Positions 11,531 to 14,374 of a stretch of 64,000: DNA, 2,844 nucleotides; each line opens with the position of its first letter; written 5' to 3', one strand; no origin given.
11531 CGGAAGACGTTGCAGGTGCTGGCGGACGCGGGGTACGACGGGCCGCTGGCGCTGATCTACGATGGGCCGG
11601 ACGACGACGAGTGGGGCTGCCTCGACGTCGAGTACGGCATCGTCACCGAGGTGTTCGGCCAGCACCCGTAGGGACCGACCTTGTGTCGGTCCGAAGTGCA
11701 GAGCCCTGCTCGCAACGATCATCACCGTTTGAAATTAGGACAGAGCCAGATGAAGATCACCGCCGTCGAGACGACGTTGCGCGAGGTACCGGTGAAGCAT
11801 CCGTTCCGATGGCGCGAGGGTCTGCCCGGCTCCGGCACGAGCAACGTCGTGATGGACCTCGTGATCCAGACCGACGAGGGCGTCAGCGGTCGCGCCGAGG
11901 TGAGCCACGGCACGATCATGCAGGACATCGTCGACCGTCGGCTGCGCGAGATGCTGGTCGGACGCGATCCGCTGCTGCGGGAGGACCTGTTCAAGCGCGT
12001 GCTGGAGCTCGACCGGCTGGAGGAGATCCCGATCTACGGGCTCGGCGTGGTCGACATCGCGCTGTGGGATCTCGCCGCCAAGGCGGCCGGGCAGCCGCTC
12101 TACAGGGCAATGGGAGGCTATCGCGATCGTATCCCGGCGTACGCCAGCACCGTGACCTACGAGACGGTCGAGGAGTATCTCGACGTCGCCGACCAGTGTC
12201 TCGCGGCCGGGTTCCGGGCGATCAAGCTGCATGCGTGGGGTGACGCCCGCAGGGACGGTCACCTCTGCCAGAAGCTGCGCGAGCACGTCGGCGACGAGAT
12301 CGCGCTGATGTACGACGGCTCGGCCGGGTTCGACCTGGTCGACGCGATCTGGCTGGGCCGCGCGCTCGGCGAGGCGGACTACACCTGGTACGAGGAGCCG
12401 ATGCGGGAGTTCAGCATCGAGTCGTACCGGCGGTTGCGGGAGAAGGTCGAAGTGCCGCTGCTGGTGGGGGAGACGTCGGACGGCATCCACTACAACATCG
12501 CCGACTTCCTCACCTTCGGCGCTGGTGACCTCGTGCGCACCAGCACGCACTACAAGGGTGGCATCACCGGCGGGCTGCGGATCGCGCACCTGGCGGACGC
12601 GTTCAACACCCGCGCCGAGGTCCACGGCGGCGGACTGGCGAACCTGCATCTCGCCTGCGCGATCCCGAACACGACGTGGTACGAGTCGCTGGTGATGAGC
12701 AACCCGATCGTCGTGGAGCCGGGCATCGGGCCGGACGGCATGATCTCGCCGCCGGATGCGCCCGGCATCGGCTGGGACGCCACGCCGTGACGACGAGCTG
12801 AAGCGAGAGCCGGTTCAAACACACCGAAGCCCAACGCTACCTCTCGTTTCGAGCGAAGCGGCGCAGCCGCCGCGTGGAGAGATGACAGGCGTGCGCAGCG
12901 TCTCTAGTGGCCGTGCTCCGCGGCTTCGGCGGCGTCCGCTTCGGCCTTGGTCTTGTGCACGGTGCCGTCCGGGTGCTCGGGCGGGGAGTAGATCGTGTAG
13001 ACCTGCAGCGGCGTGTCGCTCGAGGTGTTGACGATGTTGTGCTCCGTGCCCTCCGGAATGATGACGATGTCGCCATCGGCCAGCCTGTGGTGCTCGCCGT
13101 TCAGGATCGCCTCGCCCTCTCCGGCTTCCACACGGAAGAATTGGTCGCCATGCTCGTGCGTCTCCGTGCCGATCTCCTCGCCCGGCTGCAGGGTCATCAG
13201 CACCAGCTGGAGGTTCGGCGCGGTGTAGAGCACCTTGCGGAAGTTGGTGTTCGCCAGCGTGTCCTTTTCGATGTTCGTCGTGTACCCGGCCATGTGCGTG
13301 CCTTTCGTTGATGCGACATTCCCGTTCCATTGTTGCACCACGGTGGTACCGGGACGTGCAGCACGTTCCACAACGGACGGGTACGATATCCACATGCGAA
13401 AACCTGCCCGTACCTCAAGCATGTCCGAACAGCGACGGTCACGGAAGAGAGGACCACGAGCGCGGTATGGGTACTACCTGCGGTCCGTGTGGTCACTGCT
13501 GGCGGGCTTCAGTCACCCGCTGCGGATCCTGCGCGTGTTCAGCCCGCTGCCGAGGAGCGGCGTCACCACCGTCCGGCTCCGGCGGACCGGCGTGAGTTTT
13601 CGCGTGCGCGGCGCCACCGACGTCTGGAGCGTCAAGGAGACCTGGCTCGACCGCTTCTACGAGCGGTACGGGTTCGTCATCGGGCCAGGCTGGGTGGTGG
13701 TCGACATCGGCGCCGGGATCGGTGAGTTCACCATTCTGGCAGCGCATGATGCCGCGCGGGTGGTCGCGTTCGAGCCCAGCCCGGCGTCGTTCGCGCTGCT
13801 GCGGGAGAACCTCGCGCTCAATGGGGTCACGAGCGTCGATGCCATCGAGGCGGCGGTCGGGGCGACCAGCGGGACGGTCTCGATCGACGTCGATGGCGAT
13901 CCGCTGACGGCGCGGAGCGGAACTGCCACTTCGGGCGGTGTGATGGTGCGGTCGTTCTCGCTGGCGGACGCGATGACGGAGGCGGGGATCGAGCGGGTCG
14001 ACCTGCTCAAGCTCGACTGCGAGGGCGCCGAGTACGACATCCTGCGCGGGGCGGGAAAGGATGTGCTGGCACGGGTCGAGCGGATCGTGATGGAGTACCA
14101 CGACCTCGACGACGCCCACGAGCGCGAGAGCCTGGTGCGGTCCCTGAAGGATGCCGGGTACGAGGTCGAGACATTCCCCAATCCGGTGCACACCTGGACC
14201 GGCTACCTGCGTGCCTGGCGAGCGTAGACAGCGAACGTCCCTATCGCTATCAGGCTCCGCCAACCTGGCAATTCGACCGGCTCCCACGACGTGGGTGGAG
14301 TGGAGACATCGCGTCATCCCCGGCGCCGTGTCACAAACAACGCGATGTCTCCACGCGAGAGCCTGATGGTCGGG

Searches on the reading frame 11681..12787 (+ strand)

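Call 13: search_protein_families(library=pfam, proteins=[window:11681-12787:+], max_evalue=0.001)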
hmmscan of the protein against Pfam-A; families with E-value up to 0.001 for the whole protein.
window:11681-12787:+ (369 aa): 2 families
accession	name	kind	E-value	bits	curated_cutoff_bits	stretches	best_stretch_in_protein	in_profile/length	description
PF13378.12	MR_MLE_C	-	1.4e-44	152.9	29.4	1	168-366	4-214/219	Enolase C-terminal domain-like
PF02746.21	MR_MLE_N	-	1.4e-08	35.4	22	1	52-145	24-117/117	Mandelate racemase / muconate lactonizing enzyme, N-terminal domain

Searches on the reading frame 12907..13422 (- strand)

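Call 13: search_protein_families(library=pfam, proteins=[window:12907-13422:-], max_evalue=0.001)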
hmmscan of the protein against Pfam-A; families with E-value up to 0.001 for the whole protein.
window:12907-13422:- (172 aa): 4 families
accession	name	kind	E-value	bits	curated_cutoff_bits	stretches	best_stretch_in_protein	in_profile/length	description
PF07883.17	Cupin_2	-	7.1e-18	64.5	27.2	1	75-145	2-70/70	Cupin domain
PF02311.25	AraC_binding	-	6.7e-06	26.3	21.1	1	98-149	29-79/135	AraC-like ligand binding domain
PF01050.24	MannoseP_isomer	-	0.0003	21.4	23.6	1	65-144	22-100/116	Mannose-6-phosphate isomerase C-terminal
PF12852.13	Cupin_6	-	0.00063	20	26.7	0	94-156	36-100/183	Cupin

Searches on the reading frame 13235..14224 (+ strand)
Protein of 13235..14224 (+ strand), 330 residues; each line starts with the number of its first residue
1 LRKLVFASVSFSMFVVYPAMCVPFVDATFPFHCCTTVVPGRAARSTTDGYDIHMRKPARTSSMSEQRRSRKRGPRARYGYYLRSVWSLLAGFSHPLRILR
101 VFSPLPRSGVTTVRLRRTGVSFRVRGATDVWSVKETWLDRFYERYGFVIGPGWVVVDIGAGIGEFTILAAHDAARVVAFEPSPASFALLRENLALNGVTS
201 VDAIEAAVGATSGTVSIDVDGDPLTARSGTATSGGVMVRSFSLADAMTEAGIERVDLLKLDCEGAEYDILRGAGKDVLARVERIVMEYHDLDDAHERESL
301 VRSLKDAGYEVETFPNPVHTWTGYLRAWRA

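Call 13: search_protein_families(library=pfam, proteins=[window:13235-14224:+], max_evalue=0.001)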
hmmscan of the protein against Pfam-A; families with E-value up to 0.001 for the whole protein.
window:13235-14224:+ (330 aa): 3 families
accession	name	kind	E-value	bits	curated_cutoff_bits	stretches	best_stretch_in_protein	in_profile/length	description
PF05050.19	Methyltransf_21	-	5.3e-20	72.7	22.7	1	157-310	1-172/173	Methyltransferase FkbM domain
PF02475.24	TRM5-TYW2_MTfase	-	7.8e-10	39.4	28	1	117-206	5-94/164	TRM5/TYW2 methyltransferase domain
PF13649.12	Methyltransf_25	-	6e-05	24.1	27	1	155-208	1-55/97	Methyltransferase domain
